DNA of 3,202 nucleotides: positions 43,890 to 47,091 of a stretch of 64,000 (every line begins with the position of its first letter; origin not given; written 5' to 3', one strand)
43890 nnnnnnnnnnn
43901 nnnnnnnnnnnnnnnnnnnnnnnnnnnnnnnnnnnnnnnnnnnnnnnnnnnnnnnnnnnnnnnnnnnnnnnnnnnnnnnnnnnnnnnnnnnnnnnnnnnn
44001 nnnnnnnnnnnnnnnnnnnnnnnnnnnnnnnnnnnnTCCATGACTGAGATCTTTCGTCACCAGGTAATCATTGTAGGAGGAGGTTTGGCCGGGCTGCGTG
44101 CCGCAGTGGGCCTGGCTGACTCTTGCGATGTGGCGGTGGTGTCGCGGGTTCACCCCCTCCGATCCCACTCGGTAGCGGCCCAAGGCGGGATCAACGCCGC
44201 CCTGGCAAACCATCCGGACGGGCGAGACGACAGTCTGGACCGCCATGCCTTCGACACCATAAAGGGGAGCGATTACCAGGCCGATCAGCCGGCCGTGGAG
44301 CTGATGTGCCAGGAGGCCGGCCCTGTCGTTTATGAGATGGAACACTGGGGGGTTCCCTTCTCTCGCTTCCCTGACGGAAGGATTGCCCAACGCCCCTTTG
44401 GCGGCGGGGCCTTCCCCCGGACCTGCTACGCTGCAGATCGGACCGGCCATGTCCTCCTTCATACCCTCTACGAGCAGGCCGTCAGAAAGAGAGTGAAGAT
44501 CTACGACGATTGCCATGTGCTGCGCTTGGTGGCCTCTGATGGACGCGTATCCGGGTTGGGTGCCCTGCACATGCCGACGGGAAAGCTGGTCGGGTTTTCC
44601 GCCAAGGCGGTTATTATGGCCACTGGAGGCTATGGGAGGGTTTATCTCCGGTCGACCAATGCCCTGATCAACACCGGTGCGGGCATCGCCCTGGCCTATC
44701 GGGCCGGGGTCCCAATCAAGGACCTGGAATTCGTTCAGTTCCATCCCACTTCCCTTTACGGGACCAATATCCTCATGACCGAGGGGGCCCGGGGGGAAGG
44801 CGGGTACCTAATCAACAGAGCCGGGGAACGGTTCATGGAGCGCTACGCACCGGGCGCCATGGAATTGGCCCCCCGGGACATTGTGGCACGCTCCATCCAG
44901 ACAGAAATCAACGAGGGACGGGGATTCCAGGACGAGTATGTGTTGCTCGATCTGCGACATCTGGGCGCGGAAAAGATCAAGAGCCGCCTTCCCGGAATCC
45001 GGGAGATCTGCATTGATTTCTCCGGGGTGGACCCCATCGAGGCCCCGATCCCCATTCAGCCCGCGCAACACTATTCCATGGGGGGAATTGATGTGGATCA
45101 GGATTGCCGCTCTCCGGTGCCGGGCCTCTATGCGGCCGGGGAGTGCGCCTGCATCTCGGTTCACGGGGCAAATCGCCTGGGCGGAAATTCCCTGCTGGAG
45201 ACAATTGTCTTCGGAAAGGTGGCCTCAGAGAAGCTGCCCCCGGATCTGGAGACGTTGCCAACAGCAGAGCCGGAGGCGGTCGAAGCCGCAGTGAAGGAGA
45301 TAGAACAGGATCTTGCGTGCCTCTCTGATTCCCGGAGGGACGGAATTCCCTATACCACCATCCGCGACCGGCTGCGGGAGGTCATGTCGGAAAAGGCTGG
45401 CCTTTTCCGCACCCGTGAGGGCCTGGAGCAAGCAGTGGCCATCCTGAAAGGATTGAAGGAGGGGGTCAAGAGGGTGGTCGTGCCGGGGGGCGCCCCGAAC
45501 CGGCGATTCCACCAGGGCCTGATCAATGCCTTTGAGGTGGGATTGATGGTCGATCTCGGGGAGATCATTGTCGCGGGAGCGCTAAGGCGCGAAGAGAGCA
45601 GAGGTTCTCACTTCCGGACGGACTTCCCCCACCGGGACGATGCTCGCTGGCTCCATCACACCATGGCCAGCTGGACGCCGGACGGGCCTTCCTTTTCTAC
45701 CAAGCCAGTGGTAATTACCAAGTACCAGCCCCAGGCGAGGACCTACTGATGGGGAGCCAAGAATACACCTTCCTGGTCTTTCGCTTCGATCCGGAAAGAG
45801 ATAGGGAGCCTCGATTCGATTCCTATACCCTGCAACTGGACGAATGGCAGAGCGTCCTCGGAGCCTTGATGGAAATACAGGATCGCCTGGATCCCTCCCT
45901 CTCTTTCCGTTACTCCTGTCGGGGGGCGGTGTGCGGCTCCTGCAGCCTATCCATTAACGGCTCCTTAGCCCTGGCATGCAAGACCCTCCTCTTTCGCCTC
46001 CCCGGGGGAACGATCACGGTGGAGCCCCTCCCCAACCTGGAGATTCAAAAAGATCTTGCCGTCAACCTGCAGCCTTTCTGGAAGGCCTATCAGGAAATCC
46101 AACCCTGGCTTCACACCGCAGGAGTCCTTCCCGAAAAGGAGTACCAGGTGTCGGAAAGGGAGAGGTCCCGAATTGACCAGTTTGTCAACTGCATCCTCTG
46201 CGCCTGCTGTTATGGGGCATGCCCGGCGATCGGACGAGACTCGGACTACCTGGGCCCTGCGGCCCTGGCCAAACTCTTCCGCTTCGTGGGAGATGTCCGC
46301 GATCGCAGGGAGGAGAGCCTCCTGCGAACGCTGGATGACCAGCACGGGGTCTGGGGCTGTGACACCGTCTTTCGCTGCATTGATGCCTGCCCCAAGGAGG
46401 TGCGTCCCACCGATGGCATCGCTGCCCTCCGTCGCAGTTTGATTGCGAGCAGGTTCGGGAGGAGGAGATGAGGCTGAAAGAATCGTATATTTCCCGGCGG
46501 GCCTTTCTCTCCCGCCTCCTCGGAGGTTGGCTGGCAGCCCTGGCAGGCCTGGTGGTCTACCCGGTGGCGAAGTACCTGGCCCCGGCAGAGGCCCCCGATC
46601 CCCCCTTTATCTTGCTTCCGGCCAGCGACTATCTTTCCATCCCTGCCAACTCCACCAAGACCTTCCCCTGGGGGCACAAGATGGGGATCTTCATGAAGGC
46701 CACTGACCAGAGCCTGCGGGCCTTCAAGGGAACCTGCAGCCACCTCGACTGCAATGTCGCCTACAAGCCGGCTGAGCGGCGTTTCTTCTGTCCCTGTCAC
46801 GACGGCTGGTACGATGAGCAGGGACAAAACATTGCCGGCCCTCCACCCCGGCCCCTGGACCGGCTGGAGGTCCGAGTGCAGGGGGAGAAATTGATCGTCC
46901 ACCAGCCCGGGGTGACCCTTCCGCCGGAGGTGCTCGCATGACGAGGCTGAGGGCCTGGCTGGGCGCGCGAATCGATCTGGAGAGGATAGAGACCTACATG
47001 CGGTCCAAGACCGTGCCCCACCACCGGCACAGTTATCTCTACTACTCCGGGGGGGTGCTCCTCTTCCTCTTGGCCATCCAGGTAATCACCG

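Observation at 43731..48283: Translationally coupled sdhC-sdhA-sdhB-Rieske-cytochrome b operon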

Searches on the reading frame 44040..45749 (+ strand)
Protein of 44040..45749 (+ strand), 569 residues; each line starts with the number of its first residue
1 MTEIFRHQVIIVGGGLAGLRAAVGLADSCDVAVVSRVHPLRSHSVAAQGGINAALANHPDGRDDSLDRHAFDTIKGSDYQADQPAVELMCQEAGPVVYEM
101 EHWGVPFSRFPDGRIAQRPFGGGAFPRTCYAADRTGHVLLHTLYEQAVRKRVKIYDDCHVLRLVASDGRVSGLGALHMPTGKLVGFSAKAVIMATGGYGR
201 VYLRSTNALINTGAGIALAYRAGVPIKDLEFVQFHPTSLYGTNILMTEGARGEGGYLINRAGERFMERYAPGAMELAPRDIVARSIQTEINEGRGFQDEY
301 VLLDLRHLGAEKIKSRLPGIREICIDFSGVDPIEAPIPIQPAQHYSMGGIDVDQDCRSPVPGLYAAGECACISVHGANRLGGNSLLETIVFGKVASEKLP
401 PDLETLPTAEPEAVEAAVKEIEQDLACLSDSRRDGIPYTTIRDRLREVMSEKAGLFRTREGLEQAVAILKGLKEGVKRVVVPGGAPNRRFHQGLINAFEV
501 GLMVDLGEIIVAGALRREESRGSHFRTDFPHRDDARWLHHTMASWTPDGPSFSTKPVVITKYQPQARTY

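Call 3: search_protein_families(library=pfam, proteins=[window:44040-45749:+], max_evalue=0.1)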
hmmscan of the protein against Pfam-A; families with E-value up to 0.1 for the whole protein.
window:44040-45749:+ (569 aa): 8 families
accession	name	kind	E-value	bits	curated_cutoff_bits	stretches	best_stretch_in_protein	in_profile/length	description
PF00890.30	FAD_binding_2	-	1.1e-116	390.9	20.4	1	9-385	2-414/414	FAD binding domain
PF02910.25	Succ_DH_flav_C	-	2.8e-34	118.3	20.8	1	442-569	1-130/130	Fumarate reductase flavoprotein C-term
PF01266.30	DAO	-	2.3e-10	41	27.9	1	9-220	2-231/353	FAD dependent oxidoreductase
PF07992.20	Pyr_redox_2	-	1.2e-09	38.5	26.1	2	8-198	2-110/291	Pyridine nucleotide-disulphide oxidoreductase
PF03486.20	HI0933_like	-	1e-06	28.8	50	1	130-388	102-234/244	HI0933-like protein Rossmann domain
PF01946.23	Thi4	-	0.0076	15.9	26.2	0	3-34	14-45/235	Thi4 family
PF01134.28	GIDA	-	0.059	12.9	22.1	0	8-28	1-21/391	Glucose inhibited division protein A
PF01494.25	FAD_binding_3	-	0.073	12.7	22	0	7-41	2-37/349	FAD binding domain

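Call 15: search_solved_structures(query=window:44040-45746:+, max_evalue=1e-20)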
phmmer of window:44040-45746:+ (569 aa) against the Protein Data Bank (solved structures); distinct sequences matched with E-value up to 1e-20: 51.
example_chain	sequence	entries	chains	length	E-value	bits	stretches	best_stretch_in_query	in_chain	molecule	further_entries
6lum_A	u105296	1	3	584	3.9e-146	491.3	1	4-569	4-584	Succinate dehydrogenase subunit A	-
1nek_A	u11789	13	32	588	1.2e-142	479.8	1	8-558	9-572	Succinate dehydrogenase flavoprotein subunit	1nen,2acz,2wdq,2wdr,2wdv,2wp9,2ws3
9lig_A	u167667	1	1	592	2.1e-132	446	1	7-548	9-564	Succinate dehydrogenase [ubiquinone] flavoprotein subunit, mitochondrial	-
9kps_A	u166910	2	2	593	2.1e-132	446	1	7-548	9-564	Succinate dehydrogenase [ubiquinone] flavoprotein subunit, mitochondrial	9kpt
9kq3_A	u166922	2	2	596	2.1e-132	446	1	7-548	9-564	Succinate dehydrogenase [ubiquinone] flavoprotein subunit, mitochondrial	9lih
9qdl_A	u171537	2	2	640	2.7e-132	445.6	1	7-548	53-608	Succinate dehydrogenase [ubiquinone] flavoprotein subunit, mitochondrial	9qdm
4ysx_A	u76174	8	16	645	7.7e-131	440.8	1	7-535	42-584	Succinate dehydrogenase flavoprotein | Succinate dehydrogenase [ubiquinone] flavoprotein subunit, mitochondrial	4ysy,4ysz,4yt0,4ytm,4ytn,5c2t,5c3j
3vr8_A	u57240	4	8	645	1.1e-130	440.3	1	7-535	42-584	Flavoprotein subunit of complex II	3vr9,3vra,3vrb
2b76_A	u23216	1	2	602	5.2e-128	431.5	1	4-569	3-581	Fumarate reductase flavoprotein subunit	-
1kf6_A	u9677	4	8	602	1.4e-127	430.1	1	4-569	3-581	FUMARATE REDUCTASE FLAVOPROTEIN | Fumarate reductase flavoprotein subunit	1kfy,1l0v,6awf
5vpn_A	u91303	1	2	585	3.2e-127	428.9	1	4-569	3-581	Fumarate reductase flavoprotein subunit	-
3p4p_A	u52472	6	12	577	6.3e-127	427.9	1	4-551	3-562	Fumarate reductase flavoprotein subunit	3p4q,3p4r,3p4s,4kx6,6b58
3cir_A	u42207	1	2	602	7.3e-127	427.7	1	4-569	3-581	Fumarate reductase flavoprotein subunit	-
8b6g_CA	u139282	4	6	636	3.5e-124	418.8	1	7-549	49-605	Succinate dehydrogenase [ubiquinone] flavoprotein subunit, mitochondrial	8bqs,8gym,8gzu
9fq7_2M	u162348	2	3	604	5.2e-122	411.7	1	7-564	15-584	Succinate dehydrogenase [ubiquinone] flavoprotein subunit, mitochondrial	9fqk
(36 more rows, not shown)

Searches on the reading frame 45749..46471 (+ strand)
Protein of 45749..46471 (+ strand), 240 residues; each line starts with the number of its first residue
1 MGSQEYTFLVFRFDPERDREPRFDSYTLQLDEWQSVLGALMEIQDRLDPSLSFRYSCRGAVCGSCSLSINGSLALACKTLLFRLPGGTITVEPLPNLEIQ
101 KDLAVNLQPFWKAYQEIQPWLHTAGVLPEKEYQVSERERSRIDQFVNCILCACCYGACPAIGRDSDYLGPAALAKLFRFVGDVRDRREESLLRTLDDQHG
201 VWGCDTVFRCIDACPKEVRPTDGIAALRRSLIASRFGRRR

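Call 3: search_protein_families(library=pfam, proteins=[window:45749-46471:+], max_evalue=0.1)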
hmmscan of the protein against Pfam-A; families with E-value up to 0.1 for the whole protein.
window:45749-46471:+ (240 aa): 7 families
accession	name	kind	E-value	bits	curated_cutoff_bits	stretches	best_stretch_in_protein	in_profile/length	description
PF13085.11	Fer2_3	-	1.5e-28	99.4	27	1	8-111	2-106/107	2Fe-2S iron-sulfur cluster binding domain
PF13183.11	Fer4_8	-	7.7e-09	36.4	27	1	147-218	4-68/68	4Fe-4S dicluster domain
PF13237.11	Fer4_10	-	8.1e-08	32.5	25.5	1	146-215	7-53/53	4Fe-4S dicluster domain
PF13534.11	Fer4_17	-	0.00028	21.8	22.2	1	147-218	1-60/61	4Fe-4S dicluster domain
PF13187.11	Fer4_9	-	0.0011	19.4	27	0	138-160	27-49/52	4Fe-4S dicluster domain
PF12838.12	Fer4_7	-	0.0038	18.1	27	0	136-160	27-50/52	4Fe-4S dicluster domain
PF00111.32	Fer2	-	0.015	15.6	21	1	48-70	26-48/77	2Fe-2S iron-sulfur cluster binding domain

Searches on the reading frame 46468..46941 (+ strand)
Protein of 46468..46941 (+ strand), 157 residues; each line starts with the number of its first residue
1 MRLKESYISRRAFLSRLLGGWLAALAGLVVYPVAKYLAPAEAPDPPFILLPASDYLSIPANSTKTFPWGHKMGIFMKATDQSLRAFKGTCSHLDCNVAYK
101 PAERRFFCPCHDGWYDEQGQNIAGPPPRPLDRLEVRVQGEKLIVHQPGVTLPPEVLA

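Call 3: search_protein_families(library=pfam, proteins=[window:46468-46941:+], max_evalue=0.1)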
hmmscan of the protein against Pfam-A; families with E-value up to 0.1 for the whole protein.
window:46468-46941:+ (157 aa): 2 families
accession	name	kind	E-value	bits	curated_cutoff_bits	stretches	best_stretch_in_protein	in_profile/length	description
PF00355.32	Rieske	-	4.6e-11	42.9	20.3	1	60-131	13-85/88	Rieske [2Fe-2S] domain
PF25471.1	TM_PetC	-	2.6e-06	27.5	37.1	1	8-40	7-39/48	Iron-sulfur subunit PetC transmembrane anchor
